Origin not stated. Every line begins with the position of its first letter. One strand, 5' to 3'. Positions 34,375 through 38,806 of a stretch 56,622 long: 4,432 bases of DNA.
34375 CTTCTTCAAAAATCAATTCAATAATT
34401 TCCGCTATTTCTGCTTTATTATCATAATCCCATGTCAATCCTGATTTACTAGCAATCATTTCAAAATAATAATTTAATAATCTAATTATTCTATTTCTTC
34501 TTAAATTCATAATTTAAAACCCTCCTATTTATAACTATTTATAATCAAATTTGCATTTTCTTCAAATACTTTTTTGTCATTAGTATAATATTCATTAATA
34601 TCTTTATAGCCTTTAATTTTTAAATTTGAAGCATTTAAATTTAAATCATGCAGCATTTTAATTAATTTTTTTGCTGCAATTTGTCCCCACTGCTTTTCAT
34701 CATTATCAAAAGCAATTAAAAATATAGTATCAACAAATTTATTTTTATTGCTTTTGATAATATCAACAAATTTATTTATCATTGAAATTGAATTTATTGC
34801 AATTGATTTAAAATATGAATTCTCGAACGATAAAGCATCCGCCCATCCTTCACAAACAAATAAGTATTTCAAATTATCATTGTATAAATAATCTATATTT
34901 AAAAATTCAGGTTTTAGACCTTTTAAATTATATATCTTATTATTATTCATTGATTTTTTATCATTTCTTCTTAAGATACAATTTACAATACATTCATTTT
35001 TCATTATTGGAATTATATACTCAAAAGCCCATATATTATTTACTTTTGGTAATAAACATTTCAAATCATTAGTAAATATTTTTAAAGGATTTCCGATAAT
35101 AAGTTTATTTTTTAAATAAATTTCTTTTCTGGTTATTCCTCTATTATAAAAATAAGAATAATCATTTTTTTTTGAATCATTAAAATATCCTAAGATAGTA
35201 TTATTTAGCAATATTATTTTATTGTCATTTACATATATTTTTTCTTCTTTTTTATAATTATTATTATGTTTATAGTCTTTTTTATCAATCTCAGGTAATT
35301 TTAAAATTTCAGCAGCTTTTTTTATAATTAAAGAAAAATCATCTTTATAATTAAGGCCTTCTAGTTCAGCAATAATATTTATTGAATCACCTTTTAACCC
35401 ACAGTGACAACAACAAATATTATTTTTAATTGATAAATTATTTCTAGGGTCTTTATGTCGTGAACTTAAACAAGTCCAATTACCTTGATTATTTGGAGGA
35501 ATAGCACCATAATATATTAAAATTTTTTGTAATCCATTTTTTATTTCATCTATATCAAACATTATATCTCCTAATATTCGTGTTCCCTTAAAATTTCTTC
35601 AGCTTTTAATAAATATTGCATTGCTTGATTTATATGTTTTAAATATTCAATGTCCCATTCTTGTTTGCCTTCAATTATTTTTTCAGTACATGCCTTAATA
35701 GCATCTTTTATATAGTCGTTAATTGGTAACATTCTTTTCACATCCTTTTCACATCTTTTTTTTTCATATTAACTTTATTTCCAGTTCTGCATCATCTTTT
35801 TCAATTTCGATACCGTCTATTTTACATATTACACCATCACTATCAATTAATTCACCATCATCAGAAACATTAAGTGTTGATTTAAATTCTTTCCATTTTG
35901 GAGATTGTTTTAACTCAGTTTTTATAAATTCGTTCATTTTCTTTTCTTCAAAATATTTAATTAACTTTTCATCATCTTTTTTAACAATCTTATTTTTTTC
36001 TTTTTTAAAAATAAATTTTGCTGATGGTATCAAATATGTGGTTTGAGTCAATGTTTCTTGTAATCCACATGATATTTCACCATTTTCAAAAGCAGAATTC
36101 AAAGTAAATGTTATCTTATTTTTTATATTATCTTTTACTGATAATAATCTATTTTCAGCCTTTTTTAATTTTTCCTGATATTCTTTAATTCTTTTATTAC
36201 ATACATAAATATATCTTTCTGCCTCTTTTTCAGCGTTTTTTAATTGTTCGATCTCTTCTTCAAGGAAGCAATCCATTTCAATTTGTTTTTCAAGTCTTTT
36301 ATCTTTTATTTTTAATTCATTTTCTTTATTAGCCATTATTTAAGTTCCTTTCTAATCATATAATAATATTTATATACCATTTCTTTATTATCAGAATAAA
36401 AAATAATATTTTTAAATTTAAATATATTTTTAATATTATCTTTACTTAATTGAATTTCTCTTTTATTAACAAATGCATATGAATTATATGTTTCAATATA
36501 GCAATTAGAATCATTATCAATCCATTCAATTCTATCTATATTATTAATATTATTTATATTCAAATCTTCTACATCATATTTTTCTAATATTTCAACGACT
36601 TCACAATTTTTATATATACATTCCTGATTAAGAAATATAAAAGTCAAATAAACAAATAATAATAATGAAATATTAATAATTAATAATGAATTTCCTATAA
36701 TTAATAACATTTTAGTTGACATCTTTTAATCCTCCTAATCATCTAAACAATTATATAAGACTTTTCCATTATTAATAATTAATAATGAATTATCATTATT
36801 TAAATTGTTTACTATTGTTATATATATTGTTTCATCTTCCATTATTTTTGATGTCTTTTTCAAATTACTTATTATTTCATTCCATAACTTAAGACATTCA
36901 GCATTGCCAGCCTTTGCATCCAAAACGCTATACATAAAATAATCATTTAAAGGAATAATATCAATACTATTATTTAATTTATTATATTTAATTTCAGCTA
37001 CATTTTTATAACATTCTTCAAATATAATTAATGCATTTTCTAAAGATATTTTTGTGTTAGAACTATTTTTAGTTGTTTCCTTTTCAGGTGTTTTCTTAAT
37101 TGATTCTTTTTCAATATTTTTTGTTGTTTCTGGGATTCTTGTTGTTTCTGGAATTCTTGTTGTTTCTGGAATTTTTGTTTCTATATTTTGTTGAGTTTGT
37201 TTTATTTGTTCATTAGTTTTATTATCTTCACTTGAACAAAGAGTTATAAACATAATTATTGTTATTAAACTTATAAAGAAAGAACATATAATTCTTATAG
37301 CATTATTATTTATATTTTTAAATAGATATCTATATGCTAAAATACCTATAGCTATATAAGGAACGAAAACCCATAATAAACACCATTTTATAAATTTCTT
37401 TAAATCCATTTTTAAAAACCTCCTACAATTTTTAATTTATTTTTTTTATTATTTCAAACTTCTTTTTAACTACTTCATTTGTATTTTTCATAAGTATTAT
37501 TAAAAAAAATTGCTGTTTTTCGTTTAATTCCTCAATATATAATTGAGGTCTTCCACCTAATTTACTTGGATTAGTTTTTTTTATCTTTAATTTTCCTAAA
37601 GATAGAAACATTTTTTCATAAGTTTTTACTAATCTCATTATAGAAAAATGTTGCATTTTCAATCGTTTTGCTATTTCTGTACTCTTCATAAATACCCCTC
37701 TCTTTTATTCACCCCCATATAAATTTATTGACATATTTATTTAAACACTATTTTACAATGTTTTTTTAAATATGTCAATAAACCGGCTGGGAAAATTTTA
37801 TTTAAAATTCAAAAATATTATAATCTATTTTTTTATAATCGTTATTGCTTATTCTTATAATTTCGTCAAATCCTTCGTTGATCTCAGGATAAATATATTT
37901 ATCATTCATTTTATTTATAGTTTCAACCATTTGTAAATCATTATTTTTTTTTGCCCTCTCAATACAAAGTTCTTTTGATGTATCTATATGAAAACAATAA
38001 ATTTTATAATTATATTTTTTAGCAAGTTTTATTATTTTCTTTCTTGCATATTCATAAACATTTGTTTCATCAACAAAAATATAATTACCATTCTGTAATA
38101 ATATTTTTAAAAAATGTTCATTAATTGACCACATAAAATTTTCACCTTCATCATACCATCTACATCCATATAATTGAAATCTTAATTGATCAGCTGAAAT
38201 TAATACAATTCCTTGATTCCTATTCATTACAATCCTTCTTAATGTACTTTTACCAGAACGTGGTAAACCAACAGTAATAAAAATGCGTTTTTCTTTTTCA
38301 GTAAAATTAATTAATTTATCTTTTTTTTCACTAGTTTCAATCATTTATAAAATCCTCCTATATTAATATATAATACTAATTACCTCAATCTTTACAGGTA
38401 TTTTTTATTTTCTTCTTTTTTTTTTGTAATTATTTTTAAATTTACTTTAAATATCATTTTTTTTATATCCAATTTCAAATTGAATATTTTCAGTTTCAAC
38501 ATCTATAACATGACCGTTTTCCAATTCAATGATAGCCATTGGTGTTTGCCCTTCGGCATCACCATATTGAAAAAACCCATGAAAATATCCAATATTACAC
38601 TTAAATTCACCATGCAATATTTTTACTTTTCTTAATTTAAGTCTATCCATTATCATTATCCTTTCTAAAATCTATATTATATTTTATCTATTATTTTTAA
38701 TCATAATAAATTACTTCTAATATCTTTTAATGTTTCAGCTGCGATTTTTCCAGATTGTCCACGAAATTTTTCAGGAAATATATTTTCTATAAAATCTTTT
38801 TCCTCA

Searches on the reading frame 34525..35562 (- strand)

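Call 12: search_protein_families(library=phrogs, proteins=[window:34525-35562:-], max_evalue=0.001)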
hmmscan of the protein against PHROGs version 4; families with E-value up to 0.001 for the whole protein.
window:34525-35562:- (345 aa): 3 families
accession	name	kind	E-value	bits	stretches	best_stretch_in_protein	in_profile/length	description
phrog_6444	-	DNA, RNA and nucleotide metabolism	8.6e-08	32.4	0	35-148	42-153/577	DNA primase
phrog_360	-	DNA, RNA and nucleotide metabolism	3.1e-05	25.1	1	14-75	11-79/133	DNA primase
phrog_11992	-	unknown function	0.0003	22.1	1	11-106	13-107/177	-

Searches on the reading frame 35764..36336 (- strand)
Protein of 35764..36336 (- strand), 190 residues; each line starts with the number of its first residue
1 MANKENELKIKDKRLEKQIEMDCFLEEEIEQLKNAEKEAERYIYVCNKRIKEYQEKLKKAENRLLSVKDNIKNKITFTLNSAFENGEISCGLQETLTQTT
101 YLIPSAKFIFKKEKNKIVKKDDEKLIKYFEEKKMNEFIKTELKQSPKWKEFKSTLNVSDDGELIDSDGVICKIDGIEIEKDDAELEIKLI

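Call 27: search_protein_families(library=phrogs, proteins=[window:35764-36336:-], max_evalue=0.001)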
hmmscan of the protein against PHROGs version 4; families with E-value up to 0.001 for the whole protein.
window:35764-36336:- (190 aa): 1 family
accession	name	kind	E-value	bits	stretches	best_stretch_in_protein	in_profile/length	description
phrog_2205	-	DNA, RNA and nucleotide metabolism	2.1e-13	51.1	1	10-188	17-181/183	Mu Gam-like end protection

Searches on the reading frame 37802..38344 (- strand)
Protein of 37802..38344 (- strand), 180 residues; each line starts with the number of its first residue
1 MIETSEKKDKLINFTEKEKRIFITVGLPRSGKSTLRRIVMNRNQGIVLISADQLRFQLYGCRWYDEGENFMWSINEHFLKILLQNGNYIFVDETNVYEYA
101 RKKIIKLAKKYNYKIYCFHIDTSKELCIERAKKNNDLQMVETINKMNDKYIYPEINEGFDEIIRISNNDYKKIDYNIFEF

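Call 3: search_protein_families(library=pfam, proteins=[window:37802-38344:-], max_evalue=0.01)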
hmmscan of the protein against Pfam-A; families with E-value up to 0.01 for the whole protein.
window:37802-38344:- (180 aa): 5 families
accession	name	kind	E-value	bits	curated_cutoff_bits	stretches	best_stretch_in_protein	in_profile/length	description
PF13671.12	AAA_33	-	9.2e-18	65.4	27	1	22-135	2-119/143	AAA domain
PF08433.16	KTI12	-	3.9e-09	36.8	22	1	23-160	5-147/271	Chromatin associated protein KTI12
PF06414.18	Zeta_toxin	-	7.7e-07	29.2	22.3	1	10-138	8-147/199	Zeta toxin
PF13173.12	AAA_14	-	1.2e-06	29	27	1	19-117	2-95/129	AAA domain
PF13238.12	AAA_18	-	0.001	20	29.4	1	25-134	4-111/128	AAA domain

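Call 4: search_protein_families(library=ncbifam, proteins=[window:37802-38344:-], max_evalue=0.01)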
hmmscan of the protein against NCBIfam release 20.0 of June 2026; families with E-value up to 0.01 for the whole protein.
window:37802-38344:- (180 aa): 5 families
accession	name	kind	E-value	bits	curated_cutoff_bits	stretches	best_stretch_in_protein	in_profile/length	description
TIGR03574.1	selen_PSTK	equivalog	2e-15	56.9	290.5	1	22-176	2-157/249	L-seryl-tRNA(Sec) kinase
TIGR04075.1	bacter_Pnkp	equivalog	1.8e-09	36.3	750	1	21-151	10-137/851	polynucleotide kinase-phosphatase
TIGR03575.1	selen_PSTK_euk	equivalog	1.1e-06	28.2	382.35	1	87-156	128-197/340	L-seryl-tRNA(Sec) kinase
TIGR01663.1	PNK-3'Pase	equivalog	1.4e-06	27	502.8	1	17-168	362-503/520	bifunctional polynucleotide phosphatase/kinase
NF004041.0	PRK05541.1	subfamily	0.00079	19.5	127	1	18-133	6-121/176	adenylyl-sulfate kinase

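Call 8: search_protein_families(library=phrogs, proteins=[window:37802-38344:-], max_evalue=0.001)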
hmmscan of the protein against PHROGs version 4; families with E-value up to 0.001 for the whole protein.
window:37802-38344:- (180 aa): 5 families
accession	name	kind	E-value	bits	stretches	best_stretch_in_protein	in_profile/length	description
phrog_505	-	other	5.1e-18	66.5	1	19-152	2-142/295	polynucleotide kinase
phrog_2071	-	other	4.7e-17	63.7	1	13-178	10-192/282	ATPase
phrog_8238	-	DNA, RNA and nucleotide metabolism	7.1e-11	41.9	1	19-148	2-138/737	RNA ligase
phrog_6931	-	unknown function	2e-08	34.8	1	15-163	181-337/343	-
phrog_4581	-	head and packaging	8.7e-06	26.4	1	13-150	118-256/395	terminase small subunit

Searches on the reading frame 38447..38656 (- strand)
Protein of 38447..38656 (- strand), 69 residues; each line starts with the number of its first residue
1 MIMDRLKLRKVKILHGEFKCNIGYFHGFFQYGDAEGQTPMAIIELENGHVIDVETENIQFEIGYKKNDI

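Call 3: search_protein_families(library=pfam, proteins=[window:38447-38656:-], max_evalue=0.01)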
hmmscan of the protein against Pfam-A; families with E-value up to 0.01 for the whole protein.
window:38447-38656:- (69 aa): 0 families

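Call 4: search_protein_families(library=ncbifam, proteins=[window:38447-38656:-], max_evalue=0.01)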
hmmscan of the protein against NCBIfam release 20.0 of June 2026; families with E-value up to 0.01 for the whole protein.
window:38447-38656:- (69 aa): 0 families

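Call 8: search_protein_families(library=phrogs, proteins=[window:38447-38656:-], max_evalue=0.001)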
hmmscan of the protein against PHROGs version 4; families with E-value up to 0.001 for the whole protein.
window:38447-38656:- (69 aa): 1 family
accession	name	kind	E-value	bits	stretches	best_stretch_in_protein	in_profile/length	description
phrog_28868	-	unknown function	0.00095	20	1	40-60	41-61/64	-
